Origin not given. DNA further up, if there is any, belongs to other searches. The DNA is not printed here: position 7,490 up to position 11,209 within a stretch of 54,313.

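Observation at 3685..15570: Candidate undescribed helicase-centred system: two crippled DnaJ paralogs, a Upf1-like helicase and a surface protein, divergent from an orphan dual-HEPN RNase and a nucleotidase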

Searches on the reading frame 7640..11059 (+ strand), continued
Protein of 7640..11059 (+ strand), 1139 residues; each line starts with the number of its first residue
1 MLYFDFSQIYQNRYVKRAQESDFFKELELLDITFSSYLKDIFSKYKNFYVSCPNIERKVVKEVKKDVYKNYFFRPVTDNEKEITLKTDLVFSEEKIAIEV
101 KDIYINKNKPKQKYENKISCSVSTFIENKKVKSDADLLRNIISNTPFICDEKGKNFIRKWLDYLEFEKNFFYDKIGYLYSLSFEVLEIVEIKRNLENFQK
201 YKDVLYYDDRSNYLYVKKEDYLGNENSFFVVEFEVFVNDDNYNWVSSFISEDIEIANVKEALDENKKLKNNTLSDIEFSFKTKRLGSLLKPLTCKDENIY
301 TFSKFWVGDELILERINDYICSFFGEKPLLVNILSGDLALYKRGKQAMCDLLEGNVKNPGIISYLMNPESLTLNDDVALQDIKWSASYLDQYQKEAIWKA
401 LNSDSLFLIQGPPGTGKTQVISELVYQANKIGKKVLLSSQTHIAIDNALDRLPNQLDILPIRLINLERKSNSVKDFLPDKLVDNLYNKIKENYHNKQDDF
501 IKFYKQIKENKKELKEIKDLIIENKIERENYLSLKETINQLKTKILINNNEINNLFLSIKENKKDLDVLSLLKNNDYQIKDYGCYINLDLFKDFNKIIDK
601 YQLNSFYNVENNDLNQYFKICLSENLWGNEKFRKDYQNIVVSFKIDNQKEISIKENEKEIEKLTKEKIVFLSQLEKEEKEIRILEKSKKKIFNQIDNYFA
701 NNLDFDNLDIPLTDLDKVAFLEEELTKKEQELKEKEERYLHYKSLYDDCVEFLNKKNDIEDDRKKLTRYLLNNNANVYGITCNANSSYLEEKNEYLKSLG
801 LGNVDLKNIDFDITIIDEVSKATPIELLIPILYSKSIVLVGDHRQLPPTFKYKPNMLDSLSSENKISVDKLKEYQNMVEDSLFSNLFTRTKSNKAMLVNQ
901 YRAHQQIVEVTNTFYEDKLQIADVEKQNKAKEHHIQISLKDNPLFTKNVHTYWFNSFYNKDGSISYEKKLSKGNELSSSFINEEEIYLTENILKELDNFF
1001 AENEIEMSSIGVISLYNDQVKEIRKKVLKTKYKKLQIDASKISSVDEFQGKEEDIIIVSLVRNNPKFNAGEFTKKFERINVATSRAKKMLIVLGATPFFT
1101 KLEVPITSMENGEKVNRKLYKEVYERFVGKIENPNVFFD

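Call 62: search_protein_families(library=pfam, proteins=[L009:13951-15909:+, L009:15906-16862:+, L009:16859-18658:+, L009:18648-19199:+, L007:13452-16745:+, L007:16742-17719:+], max_evalue=0.01)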
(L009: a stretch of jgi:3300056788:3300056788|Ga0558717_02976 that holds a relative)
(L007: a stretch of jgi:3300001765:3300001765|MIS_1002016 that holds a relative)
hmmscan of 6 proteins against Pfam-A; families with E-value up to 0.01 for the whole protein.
L009:13951-15909:+ (652 aa): 0 families

L009:15906-16862:+ (318 aa): 0 families

L009:16859-18658:+ (599 aa): 11 families
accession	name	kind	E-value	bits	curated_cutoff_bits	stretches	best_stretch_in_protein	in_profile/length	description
PF07724.20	AAA_2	-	6.1e-52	176.4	27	1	327-490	1-163/166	AAA domain (Cdc48 subfamily)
PF07728.20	AAA_5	-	2.7e-10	40.8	22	1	332-453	2-125/139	AAA domain (dynein-related subfamily)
PF00004.35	AAA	-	2.1e-06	28.6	21.2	1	333-450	2-109/131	ATPase family associated with various cellular activities (AAA)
PF00158.32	Sigma54_activat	-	7.2e-06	26.2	20.2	1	332-453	25-145/168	Sigma-54 interaction domain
PF13401.12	AAA_22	-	3.3e-05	24.6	27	1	328-426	4-109/130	AAA domain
PF20720.3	nSTAND3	-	0.00066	19.9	27.2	0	323-364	11-52/155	Novel STAND NTPase 3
PF00437.27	T2SSE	-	0.0019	17.3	24.9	1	325-401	138-212/370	Type II/IV secretion system protein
PF01078.27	Mg_chelatase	-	0.0036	17.2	20.3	0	332-354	25-47/207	Magnesium chelatase, subunit ChlI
PF24081.1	PH_SLA1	-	0.0039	18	27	0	504-561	34-88/91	SLA1-like, PH domain-like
PF13173.12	AAA_14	-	0.0044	17.5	27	0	331-413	4-74/129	AAA domain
PF24883.2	NPHP3_N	-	0.0049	17.5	24.8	0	323-368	16-61/164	Nephrocystin 3, N-terminal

L009:18648-19199:+ (183 aa): 2 families
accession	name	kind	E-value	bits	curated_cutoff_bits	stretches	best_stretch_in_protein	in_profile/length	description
PF13353.11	Fer4_12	-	1.8e-27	96.7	22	1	18-146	3-137/137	4Fe-4S single cluster domain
PF04055.27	Radical_SAM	-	4.3e-09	37.2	29.5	1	27-104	4-85/166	Radical SAM superfamily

L007:13452-16745:+ (1097 aa): 2 families
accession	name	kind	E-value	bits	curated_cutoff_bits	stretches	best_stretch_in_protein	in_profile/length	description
PF02541.22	Ppx-GppA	-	1e-21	78.1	27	1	831-1091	42-281/285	Ppx/GppA phosphatase family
PF06723.19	MreB_Mbl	-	0.004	16.5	27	0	902-941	139-178/327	MreB/Mbl protein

L007:16742-17719:+ (325 aa): 0 families

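Call 64: find_related_loci(query=A8, collection=metagenome_contigs, flank=10000)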
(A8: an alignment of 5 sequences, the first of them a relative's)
Query A8 (397 aa) in metagenome_contigs; peptide patterns used: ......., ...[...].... (x = any residue, [..] = any of these).
156 stretches matched a pattern; 12 encode a relative of the query (tblastn E <= 1e-3); 12 distinct loci.
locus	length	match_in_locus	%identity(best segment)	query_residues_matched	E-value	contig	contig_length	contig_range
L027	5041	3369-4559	87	1-397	0e+0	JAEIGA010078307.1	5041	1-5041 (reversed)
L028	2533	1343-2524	63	1-395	0e+0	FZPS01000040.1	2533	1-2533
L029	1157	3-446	84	243-390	2e-90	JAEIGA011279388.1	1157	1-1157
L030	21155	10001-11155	41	1-386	5e-78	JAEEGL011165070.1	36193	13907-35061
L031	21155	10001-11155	40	1-386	2e-77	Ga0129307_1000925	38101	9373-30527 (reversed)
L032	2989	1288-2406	40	1-386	4e-74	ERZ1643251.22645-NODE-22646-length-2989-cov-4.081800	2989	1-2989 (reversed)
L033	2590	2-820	38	113-392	5e-44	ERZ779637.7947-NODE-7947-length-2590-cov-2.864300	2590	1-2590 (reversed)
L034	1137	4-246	54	307-386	3e-24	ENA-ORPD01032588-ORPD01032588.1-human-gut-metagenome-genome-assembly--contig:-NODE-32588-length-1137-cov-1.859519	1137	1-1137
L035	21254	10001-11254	26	1-389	2e-22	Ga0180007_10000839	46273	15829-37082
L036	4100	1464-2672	27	1-383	3e-18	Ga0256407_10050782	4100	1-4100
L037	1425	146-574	36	249-389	2e-17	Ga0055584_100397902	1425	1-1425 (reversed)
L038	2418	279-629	30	266-383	7e-12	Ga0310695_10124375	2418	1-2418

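Call 74: find_encoding_contigs(protein=P0011, flank=10000, max_places=1)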
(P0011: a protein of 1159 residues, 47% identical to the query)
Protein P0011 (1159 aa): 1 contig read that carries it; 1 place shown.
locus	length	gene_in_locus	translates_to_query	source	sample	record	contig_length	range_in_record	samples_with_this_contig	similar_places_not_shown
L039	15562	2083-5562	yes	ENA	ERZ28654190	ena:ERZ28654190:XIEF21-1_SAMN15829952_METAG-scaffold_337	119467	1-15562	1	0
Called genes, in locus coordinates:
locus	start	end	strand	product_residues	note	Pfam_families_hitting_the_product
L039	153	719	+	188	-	PF01121:CoaE, PF13238:AAA_18 (faint)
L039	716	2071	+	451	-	PF01556:DnaJ_C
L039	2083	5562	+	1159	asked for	PF13086:AAA_11, PF13604:AAA_30 (weak), PF01443:Viral_helicase1 (faint), PF13245:AAA_19, PF13087:AAA_12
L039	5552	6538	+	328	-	-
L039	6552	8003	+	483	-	PF00226:DnaJ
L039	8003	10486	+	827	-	PF16403:Bact_surface_Ig-like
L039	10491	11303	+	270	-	PF02811:PHP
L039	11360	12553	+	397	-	PF13175:AAA_15 (faint), PF13304:AAA_21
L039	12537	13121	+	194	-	-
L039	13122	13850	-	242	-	PF00483:NTP_transferase, PF12804:NTP_transf_3, PF09258:Glyco_transf_64 (faint)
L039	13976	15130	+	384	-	PF01435:Peptidase_M48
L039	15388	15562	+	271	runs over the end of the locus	PF00702:Hydrolase (faint), PF08282:Hydrolase_3, PF05116:S6PP (weak)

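Call 77: search_protein_families(library=pfam, proteins=[L005:2774-4372:+, L005:4372-5796:+], max_evalue=0.001)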
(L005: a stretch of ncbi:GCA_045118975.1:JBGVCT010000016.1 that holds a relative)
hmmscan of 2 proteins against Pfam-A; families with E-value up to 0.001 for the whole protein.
L005:2774-4372:+ (532 aa): 0 families

L005:4372-5796:+ (474 aa): 0 families

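Call 78: search_protein_families(library=padloc, proteins=[L003:18455-19648:+, L003:19632-20216:+, L005:2774-4372:+, L005:4372-5796:+, L001:7726-8220:+], max_evalue=0.001)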
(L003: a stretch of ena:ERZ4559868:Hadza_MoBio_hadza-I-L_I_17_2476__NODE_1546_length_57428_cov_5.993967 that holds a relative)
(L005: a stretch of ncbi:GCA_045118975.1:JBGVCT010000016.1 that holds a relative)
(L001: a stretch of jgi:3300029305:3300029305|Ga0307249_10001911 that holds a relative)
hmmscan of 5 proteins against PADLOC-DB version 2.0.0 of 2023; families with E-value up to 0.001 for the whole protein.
L003:18455-19648:+ (397 aa): 14 families
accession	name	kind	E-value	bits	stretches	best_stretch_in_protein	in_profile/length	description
PDLC02335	AbiLi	-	5.4e-66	220.9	1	1-386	49-287/326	AbiLi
PDLC02980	AriA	-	1.7e-22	78.8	2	211-332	208-304/304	-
PDLC04180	HEC-01A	-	8.8e-09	33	1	47-376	22-366/382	-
PDLC04608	PDC-M38A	-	1.4e-07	29.5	1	51-326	29-311/367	-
PDLC04175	HEC-01A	-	1.1e-06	26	1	48-355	26-333/363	-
PDLC04135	mad3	-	5.2e-06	24.2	1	51-332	26-328/374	mads_3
PDLC00075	GajA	-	1.3e-05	22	0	200-323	183-303/536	AAA ATPase domain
PDLC04176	HEC-01A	-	2.7e-05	21.7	1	50-164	26-132/371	-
PDLC04140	mad8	-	0.00012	19.7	1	50-327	30-233/314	mads_8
PDLC04391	PDC-M07A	-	0.00015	18.9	0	50-87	24-61/412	-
PDLC04182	HEC-01A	-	0.00025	18.1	0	25-84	10-68/406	-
PDLC00304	PtuA1|PtuA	-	0.00031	18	0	45-91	37-70/444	AAA ATPase domain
PDLC04178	HEC-01A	-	0.00061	16.9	0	286-370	286-369/399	-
PDLC04393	PDC-M07A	-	0.00089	16.3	0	268-350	290-372/435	-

L003:19632-20216:+ (194 aa): 3 families
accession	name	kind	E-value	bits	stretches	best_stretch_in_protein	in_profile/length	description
PDLC04194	HEC-01B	-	3.6e-05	21.6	1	19-94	6-83/204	-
PDLC04197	HEC-01B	-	3.7e-05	21.5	1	21-111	5-93/192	-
PDLC02337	AbiLii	-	0.00024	19.8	1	8-193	22-86/170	AbiLii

L005:2774-4372:+ (532 aa): 0 families

L005:4372-5796:+ (474 aa): 0 families

L001:7726-8220:+ (164 aa): 0 families

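Call 91: search_protein_families(library=phrogs, proteins=[window:7640-11059:+], max_evalue=0.001)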
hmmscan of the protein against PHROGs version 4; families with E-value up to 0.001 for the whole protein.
window:7640-11059:+ (1139 aa): 1 family
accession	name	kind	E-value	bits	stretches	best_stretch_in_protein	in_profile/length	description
phrog_25411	-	unknown function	6e-44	151.7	3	387-450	213-276/627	-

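Call 95: fold_search(model_id=the predicted structure, library=viral)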
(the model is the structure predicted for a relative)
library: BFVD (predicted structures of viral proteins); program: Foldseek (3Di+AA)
matches with E <= 10: 1132; with E <= 0.001: 153
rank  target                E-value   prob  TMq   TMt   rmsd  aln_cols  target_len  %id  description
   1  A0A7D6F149            3.0e-12  1.00  0.23  0.19  14.6      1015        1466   11  Putative helicase (Fragment) [Leveillula taurica associated alphamesonivirus 1]
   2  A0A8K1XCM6            7.4e-10  1.00  0.21  0.19  17.2       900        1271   13  (no name in the UniProt tables at hand)
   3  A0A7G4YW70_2          1.8e-09  1.00  0.21  0.22  11.9       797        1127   14  (no name in the UniProt tables at hand)
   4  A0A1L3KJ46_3          1.9e-09  1.00  0.18  0.16  26.5       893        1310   12  (no name in the UniProt tables at hand)
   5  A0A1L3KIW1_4          3.4e-09  1.00  0.22  0.21  13.7       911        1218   13  Replicase polyprotein 1ab [Beihai Nido-like virus 1]
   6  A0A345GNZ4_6          8.0e-09  1.00  0.19  0.16  20.6       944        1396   11  (no name in the UniProt tables at hand)
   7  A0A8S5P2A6            1.0e-08  1.00  0.16  0.29  14.1       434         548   18  Superfamily I DNA and RNA helicase [Myoviridae sp. ctakU3]
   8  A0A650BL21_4          1.2e-08  1.00  0.14  0.11  14.5       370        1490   19  Replicase polyprotein 1ab [Botrylloides leachii nidovirus]
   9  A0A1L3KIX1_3          3.5e-08  1.00  0.14  0.12  13.2       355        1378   18  (no name in the UniProt tables at hand)
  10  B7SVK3                7.5e-08  1.00  0.13  0.12  11.0       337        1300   20  Replicase polyprotein 1ab (Fragment) [Bat coronavirus Trinidad/1CO7BA/2007]
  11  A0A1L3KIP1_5          8.2e-08  1.00  0.20  0.17  17.9       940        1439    9  Replicase polyprotein 1ab [Beihai hermit crab virus 4]
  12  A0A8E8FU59            1.1e-07  1.00  0.14  0.14  10.5       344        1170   19  RNA-dependent RNA polymerase [Bemisia tabaci nido-like virus 1]
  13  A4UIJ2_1              1.4e-07  1.00  0.13  0.16  11.8       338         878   21  Replicase polyprotein 1ab (Fragment) [Chinese ferret badger coronavirus DM95/2003]
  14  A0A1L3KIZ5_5          1.6e-07  1.00  0.13  0.12  13.3       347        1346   15  Replicase polyprotein 1ab [Wenling nido-like virus 1]
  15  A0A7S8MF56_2          1.9e-07  1.00  0.13  0.13  11.7       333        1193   18  (no name in the UniProt tables at hand)
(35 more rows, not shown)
